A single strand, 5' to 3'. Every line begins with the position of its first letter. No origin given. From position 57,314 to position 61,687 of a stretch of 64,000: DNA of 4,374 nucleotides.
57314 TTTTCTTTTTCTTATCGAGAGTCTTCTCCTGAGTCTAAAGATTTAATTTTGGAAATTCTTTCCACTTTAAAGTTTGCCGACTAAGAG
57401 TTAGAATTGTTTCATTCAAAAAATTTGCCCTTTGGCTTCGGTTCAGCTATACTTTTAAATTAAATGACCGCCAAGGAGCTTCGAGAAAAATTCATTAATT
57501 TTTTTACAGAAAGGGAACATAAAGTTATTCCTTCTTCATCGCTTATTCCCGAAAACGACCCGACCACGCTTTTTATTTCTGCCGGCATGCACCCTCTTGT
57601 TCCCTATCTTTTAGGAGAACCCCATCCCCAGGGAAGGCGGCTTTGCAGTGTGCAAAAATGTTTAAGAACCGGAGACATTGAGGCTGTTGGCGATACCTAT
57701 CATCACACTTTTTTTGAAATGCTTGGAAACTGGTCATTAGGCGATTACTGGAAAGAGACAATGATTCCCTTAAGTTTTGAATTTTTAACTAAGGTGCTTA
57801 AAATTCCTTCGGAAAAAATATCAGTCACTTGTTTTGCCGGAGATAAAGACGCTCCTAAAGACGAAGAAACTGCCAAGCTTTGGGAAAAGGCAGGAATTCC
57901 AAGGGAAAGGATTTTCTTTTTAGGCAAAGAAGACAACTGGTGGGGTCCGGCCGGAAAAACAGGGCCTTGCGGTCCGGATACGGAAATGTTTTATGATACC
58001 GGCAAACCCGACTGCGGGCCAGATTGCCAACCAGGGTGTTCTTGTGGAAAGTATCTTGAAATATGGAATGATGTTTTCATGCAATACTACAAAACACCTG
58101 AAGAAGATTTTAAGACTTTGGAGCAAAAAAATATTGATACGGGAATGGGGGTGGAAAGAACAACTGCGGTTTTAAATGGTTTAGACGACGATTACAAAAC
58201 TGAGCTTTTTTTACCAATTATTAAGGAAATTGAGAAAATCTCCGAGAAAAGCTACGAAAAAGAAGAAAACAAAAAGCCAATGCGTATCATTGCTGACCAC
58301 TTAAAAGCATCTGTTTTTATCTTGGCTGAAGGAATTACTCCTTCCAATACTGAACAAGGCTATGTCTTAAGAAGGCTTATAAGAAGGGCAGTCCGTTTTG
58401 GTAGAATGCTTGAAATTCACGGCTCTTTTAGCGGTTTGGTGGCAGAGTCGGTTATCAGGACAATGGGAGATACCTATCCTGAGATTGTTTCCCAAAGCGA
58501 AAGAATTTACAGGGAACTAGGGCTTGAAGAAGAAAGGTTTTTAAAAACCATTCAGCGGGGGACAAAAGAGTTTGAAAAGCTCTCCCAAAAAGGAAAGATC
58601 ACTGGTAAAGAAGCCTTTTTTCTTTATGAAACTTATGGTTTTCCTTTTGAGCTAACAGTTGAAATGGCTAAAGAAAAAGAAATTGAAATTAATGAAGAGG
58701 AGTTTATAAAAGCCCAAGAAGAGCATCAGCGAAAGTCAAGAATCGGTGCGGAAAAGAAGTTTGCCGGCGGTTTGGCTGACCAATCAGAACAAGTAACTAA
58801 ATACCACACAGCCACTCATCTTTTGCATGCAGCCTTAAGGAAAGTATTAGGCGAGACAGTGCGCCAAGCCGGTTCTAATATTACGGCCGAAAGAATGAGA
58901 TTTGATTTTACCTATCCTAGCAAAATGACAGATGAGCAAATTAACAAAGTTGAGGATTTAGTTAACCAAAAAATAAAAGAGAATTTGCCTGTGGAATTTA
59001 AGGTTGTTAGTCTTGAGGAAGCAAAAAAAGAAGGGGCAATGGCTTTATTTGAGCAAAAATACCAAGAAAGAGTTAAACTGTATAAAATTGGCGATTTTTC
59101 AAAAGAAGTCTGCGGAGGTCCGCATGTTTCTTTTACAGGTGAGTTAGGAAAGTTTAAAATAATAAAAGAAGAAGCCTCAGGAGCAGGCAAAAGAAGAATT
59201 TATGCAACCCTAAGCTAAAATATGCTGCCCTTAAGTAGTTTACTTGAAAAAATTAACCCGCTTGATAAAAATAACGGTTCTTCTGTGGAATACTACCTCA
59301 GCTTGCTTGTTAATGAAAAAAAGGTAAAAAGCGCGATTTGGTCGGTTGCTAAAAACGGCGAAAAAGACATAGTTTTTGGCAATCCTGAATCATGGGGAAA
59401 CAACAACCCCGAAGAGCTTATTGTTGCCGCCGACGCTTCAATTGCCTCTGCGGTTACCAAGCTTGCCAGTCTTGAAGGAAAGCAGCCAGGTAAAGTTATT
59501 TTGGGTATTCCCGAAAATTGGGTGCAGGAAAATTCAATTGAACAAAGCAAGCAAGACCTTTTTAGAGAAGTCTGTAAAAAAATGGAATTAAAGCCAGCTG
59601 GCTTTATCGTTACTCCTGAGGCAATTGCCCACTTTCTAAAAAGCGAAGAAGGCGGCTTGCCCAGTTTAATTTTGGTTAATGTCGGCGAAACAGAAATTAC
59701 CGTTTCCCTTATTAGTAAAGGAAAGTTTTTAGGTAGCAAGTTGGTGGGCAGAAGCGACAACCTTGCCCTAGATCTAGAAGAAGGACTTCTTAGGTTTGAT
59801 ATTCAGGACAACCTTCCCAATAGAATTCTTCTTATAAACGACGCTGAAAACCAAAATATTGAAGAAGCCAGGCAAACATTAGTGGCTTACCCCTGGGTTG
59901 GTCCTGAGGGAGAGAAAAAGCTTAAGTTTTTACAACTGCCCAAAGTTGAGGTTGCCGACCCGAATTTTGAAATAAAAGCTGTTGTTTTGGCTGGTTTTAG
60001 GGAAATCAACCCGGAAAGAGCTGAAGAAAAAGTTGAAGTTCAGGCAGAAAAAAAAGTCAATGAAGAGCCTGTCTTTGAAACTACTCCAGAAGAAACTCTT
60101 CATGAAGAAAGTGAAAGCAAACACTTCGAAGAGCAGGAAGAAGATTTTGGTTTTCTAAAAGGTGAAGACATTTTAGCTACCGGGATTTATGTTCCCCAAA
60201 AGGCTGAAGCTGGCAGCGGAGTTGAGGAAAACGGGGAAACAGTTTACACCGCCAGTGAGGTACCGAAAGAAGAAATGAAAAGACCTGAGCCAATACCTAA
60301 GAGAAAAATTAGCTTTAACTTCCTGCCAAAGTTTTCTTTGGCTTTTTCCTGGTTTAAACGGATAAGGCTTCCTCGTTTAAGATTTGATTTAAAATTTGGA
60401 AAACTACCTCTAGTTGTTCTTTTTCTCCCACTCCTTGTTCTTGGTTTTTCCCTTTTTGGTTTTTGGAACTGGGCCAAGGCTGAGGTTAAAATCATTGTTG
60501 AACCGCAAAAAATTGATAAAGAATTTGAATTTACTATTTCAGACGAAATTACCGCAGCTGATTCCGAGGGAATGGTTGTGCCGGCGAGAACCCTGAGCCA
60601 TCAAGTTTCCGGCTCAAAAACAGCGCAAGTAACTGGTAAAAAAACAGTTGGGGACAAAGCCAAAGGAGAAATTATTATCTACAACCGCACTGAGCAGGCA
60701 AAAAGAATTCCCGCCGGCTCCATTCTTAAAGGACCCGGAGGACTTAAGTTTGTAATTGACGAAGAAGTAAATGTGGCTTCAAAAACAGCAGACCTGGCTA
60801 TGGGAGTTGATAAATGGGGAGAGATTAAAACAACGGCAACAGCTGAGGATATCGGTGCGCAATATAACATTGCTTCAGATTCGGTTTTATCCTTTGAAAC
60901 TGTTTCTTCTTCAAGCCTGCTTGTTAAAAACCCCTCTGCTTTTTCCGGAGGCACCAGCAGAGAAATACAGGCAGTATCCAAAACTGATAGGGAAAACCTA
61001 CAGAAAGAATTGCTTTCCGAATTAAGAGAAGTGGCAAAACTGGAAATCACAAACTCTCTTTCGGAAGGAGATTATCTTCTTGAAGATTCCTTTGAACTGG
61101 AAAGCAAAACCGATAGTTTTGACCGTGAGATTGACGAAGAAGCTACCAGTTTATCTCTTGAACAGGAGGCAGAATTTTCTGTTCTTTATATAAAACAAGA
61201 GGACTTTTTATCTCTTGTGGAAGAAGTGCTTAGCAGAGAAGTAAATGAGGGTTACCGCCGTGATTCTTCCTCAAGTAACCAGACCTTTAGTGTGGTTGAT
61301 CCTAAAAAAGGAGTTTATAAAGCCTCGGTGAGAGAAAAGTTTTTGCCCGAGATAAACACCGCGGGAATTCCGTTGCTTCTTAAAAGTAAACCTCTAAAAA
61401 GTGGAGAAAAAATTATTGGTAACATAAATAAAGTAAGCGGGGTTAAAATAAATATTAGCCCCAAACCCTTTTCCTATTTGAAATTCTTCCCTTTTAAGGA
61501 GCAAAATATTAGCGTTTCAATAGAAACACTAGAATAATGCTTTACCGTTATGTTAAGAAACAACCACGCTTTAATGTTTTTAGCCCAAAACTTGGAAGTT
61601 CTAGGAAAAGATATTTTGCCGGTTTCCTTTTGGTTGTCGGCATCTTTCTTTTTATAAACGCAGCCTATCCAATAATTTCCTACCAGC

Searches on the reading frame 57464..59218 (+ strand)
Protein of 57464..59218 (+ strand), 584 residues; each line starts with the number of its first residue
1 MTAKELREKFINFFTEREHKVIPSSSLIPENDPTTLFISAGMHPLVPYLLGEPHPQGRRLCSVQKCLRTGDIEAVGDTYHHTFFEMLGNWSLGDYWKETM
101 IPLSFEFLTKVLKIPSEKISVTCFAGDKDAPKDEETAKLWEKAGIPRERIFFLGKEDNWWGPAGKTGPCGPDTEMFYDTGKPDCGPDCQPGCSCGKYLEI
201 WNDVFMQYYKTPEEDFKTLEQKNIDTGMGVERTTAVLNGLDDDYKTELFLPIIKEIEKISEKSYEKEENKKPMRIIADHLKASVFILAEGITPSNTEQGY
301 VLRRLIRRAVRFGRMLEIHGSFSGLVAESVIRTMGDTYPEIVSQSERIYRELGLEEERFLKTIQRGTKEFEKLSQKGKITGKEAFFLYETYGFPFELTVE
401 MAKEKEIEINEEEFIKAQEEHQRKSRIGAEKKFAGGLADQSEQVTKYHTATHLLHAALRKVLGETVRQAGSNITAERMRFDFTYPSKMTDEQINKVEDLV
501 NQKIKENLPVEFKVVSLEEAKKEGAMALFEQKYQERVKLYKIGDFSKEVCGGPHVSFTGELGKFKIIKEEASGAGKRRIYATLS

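Call 69: search_protein_families(library=pfam, proteins=[window:57464-59218:+], max_evalue=0.0001)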
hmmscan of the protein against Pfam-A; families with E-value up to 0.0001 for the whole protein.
window:57464-59218:+ (584 aa): 2 families
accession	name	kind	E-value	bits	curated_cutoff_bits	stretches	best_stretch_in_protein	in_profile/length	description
PF01411.24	tRNA-synt_2c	-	3.8e-145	485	30.3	1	5-453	1-454/552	tRNA synthetases class II (A)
PF07973.19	tRNA_SAD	-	6.1e-17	61.8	24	1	537-580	1-44/44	Threonyl and Alanyl tRNA synthetase second additional domain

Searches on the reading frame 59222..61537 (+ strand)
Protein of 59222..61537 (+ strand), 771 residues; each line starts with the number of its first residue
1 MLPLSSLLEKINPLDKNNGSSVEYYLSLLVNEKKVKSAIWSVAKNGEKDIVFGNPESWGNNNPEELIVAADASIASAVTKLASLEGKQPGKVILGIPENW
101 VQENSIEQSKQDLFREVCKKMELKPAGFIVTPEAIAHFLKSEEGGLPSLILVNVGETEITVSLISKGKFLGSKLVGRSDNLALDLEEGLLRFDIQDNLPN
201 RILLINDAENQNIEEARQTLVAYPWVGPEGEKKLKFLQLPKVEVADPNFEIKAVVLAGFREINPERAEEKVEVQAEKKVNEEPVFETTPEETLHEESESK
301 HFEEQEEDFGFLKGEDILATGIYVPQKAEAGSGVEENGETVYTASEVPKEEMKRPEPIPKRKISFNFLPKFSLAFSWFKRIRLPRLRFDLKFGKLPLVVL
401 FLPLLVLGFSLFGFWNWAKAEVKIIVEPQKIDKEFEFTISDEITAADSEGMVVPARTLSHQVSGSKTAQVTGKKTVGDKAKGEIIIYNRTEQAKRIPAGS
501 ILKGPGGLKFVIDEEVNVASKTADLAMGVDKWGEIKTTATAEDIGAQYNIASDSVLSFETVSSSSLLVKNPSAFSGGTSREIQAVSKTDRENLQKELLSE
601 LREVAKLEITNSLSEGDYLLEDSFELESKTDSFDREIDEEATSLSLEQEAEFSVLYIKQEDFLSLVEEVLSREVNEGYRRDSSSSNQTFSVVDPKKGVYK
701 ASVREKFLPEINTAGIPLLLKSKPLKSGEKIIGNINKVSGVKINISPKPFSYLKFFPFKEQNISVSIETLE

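Call 69: search_protein_families(library=pfam, proteins=[window:59222-61537:+], max_evalue=0.0001)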
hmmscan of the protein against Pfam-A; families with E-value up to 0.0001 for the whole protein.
window:59222-61537:+ (771 aa): 1 family
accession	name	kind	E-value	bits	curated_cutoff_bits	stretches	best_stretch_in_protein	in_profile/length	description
PF04865.19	Baseplate_J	-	1.9e-05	24.5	21.1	1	477-581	20-113/255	Baseplate J-like protein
